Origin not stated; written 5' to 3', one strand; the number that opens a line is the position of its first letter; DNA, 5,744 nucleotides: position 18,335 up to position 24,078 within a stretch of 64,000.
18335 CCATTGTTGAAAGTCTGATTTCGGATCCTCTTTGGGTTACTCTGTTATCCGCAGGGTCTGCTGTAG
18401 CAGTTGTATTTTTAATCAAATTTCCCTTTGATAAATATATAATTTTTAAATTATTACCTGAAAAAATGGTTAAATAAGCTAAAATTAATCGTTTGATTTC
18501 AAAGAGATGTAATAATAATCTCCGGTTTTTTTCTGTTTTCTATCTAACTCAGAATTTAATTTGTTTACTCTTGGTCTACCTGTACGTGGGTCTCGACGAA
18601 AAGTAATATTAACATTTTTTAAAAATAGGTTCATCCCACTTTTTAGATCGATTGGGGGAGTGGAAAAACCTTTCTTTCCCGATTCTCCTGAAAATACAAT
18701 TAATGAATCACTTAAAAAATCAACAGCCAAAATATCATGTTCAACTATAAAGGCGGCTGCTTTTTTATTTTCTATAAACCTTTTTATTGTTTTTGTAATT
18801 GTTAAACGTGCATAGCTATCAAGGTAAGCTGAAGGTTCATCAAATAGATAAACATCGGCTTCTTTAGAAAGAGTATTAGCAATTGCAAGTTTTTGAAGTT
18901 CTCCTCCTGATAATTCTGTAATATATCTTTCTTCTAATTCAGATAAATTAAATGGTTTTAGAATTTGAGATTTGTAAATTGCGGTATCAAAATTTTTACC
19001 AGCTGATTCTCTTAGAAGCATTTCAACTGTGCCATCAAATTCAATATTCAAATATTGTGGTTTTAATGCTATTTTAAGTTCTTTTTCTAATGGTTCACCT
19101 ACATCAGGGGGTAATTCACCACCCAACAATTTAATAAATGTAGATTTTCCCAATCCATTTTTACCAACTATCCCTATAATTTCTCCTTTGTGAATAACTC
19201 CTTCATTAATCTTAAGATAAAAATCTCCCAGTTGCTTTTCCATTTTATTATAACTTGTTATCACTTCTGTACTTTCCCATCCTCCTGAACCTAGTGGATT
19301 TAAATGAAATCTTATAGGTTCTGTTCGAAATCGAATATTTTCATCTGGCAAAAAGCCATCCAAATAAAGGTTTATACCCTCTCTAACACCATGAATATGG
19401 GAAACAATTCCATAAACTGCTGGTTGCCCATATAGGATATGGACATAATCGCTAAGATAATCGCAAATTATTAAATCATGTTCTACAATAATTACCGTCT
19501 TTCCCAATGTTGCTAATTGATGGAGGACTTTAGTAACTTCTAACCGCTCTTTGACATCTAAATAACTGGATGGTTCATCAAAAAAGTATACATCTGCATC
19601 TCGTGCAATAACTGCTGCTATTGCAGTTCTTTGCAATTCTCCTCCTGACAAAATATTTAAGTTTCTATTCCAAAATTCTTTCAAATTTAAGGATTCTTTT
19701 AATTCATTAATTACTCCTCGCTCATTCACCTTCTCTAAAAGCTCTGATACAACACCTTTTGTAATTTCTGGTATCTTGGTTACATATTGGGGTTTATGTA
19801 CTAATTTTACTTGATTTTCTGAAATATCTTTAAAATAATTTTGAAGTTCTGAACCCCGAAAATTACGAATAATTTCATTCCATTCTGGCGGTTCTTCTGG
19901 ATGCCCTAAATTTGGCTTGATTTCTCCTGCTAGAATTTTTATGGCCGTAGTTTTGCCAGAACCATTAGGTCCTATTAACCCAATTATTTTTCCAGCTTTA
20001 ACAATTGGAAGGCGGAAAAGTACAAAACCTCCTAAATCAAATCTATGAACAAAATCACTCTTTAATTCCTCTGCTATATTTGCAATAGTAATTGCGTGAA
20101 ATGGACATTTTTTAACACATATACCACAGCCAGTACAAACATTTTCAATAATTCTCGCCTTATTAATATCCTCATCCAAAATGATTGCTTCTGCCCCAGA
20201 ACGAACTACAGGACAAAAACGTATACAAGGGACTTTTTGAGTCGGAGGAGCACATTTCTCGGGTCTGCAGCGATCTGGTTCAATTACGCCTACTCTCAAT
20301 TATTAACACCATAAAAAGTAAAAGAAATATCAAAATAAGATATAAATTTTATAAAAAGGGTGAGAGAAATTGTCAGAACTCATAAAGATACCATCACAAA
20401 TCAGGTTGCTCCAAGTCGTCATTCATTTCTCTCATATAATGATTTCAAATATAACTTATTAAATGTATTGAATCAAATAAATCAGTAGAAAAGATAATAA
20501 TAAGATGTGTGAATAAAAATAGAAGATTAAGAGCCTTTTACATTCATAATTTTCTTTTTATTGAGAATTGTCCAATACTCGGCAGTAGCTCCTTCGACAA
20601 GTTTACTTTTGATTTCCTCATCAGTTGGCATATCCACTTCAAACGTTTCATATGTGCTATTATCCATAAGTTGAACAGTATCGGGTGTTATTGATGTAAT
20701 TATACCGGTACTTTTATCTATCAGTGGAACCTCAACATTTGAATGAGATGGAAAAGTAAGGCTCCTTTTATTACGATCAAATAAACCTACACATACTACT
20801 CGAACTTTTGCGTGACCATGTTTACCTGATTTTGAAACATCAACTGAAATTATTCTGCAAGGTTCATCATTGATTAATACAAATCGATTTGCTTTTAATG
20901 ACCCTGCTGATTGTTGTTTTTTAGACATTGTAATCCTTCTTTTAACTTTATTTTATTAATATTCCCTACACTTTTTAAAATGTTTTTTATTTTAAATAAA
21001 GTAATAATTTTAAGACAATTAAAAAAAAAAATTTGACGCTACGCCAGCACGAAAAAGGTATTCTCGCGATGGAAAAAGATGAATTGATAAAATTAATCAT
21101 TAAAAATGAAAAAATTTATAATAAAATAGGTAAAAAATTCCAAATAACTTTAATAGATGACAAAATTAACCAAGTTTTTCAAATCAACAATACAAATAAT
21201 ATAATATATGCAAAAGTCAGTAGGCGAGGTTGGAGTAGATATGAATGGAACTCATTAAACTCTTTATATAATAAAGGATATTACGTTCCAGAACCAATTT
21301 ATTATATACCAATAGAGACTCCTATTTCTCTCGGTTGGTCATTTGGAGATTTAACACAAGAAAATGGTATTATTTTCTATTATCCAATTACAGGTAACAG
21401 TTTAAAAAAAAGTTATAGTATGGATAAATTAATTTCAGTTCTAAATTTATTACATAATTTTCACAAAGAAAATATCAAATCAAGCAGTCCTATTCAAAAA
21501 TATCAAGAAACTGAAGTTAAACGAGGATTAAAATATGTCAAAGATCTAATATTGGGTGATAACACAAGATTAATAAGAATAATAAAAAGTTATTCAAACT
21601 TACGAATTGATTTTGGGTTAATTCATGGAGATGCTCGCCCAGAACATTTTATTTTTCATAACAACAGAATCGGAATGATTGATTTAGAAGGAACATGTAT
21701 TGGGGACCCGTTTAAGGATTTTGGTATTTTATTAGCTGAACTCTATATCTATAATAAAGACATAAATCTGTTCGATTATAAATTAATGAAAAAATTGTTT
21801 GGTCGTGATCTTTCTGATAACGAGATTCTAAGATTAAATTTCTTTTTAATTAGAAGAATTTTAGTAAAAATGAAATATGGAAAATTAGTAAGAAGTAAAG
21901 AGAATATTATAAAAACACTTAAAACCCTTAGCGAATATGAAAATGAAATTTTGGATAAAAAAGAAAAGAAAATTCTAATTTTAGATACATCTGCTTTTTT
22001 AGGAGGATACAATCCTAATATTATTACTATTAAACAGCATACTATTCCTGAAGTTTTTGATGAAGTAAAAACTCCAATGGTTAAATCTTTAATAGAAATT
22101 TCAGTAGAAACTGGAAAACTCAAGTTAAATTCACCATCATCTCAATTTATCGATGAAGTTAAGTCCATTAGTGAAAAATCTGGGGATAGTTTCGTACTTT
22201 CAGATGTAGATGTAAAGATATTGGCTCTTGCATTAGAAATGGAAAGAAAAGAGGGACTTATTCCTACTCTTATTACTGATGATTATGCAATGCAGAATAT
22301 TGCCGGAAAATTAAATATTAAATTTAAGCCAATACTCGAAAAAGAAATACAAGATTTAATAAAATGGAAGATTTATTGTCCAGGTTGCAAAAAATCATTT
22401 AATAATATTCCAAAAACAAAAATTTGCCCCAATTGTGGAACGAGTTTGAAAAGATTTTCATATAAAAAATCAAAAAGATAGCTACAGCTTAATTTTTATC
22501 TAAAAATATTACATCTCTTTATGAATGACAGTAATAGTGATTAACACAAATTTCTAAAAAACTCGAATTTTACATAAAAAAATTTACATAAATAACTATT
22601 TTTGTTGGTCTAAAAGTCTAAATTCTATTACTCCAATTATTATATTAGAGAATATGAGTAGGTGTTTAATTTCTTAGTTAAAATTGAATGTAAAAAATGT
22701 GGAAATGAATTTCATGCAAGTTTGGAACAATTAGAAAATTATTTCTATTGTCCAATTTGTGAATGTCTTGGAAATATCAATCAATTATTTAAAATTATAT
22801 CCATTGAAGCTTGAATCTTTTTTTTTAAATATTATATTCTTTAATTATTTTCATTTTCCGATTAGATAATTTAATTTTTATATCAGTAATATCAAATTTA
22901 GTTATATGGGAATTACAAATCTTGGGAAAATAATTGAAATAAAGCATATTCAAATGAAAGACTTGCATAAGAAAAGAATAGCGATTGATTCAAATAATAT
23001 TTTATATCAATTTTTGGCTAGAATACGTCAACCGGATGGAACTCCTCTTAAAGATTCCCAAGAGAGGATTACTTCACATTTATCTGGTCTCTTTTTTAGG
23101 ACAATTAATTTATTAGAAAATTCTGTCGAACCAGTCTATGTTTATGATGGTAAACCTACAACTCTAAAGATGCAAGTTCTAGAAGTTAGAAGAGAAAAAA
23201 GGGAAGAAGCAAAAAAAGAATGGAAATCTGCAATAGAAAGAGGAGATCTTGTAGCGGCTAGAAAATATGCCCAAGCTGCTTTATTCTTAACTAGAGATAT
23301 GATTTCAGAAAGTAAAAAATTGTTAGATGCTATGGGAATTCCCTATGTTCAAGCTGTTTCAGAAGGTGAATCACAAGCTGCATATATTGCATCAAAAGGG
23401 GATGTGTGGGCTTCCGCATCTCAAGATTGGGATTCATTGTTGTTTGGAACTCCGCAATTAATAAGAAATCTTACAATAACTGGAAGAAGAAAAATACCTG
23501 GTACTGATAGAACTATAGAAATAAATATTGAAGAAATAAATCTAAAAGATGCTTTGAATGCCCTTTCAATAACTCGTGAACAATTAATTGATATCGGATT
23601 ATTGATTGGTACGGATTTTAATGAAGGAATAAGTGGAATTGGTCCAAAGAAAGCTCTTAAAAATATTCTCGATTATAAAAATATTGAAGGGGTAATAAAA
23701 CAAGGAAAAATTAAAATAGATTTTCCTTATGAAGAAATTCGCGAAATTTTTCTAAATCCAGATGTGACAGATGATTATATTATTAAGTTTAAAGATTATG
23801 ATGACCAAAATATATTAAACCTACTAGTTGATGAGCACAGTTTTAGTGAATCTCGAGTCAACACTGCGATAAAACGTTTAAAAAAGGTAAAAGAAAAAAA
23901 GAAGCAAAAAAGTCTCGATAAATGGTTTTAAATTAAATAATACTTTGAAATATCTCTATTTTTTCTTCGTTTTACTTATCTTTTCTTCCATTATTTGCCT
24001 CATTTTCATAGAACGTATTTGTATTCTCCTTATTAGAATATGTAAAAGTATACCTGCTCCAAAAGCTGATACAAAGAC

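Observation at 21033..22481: Kinase-Nob1 fusion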

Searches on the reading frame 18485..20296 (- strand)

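Call 82: search_protein_families(library=pfam, proteins=[window:18485-20296:-], max_evalue=0.001)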
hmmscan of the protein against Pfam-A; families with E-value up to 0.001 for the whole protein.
window:18485-20296:- (603 aa): 15 families
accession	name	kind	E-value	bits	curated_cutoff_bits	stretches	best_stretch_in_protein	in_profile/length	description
PF00005.33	ABC_tran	-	2.6e-40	138.6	25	2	99-243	8-136/137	ABC transporter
PF13304.12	AAA_21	-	1.3e-11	45.6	27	0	104-123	1-20/304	AAA domain, putative AbiEii toxin, Type IV TA system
PF02463.25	SMC_N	-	4.1e-09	36.6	40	1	103-266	25-191/220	RecF/RecN/SMC N terminal domain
PF00037.32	Fer4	-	9.1e-07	28.9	21.1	1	48-70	2-24/24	4Fe-4S binding domain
PF00004.35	AAA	-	8.7e-06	26.7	21.2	0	107-131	3-27/131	ATPase family associated with various cellular activities (AAA)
PF14697.11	Fer4_21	-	5.2e-05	23.7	35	1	24-70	14-58/59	4Fe-4S dicluster domain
PF04068.21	Fer4_RLI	-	0.00012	22.2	23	1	1-35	2-34/35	Possible Fer4-like domain in RNase L inhibitor, RLI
PF13401.12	AAA_22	-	0.00013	22.7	27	0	103-126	6-29/130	AAA domain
PF25160.1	LdpA_Fe-S-bd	-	0.00014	22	27.6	1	21-72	6-46/49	LdpA Fe-S cluster-binding domain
PF03215.21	Rad17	-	0.00016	22.1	23.8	0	103-131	46-74/186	Rad17 P-loop domain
PF12837.12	Fer4_6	-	0.00016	21.9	25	1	47-69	2-24/24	4Fe-4S binding domain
PF13187.11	Fer4_9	-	0.0003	21.2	27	1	54-80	2-28/52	4Fe-4S dicluster domain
PF13237.11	Fer4_10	-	0.00031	21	25.5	0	5-65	4-53/53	4Fe-4S dicluster domain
PF07693.20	KAP_NTPase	-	0.00036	20.3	20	0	363-393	12-42/293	KAP family P-loop domain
PF13555.12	AAA_29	-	0.00076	19.6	27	0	98-119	19-39/61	P-loop containing region of AAA domain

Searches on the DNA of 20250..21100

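Call 81: search_rna_families(source=window, start=20250, end=21100, threshold=evalue, max_evalue=1)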
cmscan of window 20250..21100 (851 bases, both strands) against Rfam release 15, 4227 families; matches with E-value up to 1: 3.
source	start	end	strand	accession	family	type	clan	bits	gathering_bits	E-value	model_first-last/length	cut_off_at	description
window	20371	20424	-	RF01138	sR23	Gene; snRNA; snoRNA; CD-box;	-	20.6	45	0.011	1-54/54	no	Small nucleolar RNA sR23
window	20371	20426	-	RF01123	sR35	Gene; snRNA; snoRNA; CD-box;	-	16.8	60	0.15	1-57/57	no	Small nucleolar RNA sR35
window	20371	20426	-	RF01126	sR41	Gene; snRNA; snoRNA; CD-box;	-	14.3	54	1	1-53/53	no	Small nucleolar RNA sR41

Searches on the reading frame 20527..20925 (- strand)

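Call 25: search_protein_families(library=pfam, proteins=[window:20527-20925:-], max_evalue=0.01)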
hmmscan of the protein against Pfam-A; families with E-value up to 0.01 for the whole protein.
window:20527-20925:- (132 aa): 3 families
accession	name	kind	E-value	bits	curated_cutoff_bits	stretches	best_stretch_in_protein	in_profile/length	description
PF21485.3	IF5A-like_N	-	1e-17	64.1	27.1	1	5-60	6-61/63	Translation initiation factor 5A-like, N-terminal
PF01287.26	eIF-5a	-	4.6e-10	39.9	24.2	1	69-130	2-69/69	Eukaryotic elongation factor 5A hypusine, DNA-binding OB fold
PF08207.18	EFP_N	-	0.00058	20.3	23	1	6-45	1-39/58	Elongation factor P (EF-P) KOW-like domain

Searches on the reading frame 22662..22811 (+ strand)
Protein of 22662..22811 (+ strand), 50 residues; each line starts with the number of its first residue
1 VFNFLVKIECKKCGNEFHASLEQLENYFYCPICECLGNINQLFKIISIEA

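Call 25: search_protein_families(library=pfam, proteins=[window:22662-22811:+], max_evalue=0.01)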
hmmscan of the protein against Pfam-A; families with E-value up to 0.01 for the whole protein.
window:22662-22811:+ (50 aa): 2 families
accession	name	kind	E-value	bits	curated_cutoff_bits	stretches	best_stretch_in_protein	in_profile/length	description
PF14311.12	DUF4379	-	0.0021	18.7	24.5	1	9-34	29-54/56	Probable Treble clef zinc finger domain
PF25206.1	DUF7836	-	0.0063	16.8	26.7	1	5-34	5-37/59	Domain of unknown function (DUF7836)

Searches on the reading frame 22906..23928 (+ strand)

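Call 25: search_protein_families(library=pfam, proteins=[window:22906-23928:+], max_evalue=0.01)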
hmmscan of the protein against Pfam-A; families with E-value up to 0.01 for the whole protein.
window:22906-23928:+ (341 aa): 3 families
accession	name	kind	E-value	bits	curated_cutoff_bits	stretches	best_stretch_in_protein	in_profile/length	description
PF00867.23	XPG_I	-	9.7e-26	90.4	24.9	1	144-237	1-89/89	XPG I-region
PF00752.23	XPG_N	-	2.7e-20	73.1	22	1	1-102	1-101/101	XPG N-terminal domain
PF01367.25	5_3_exonuc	-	0.00058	20.7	40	1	223-268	2-49/97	5'-3' exonuclease, C-terminal SAM fold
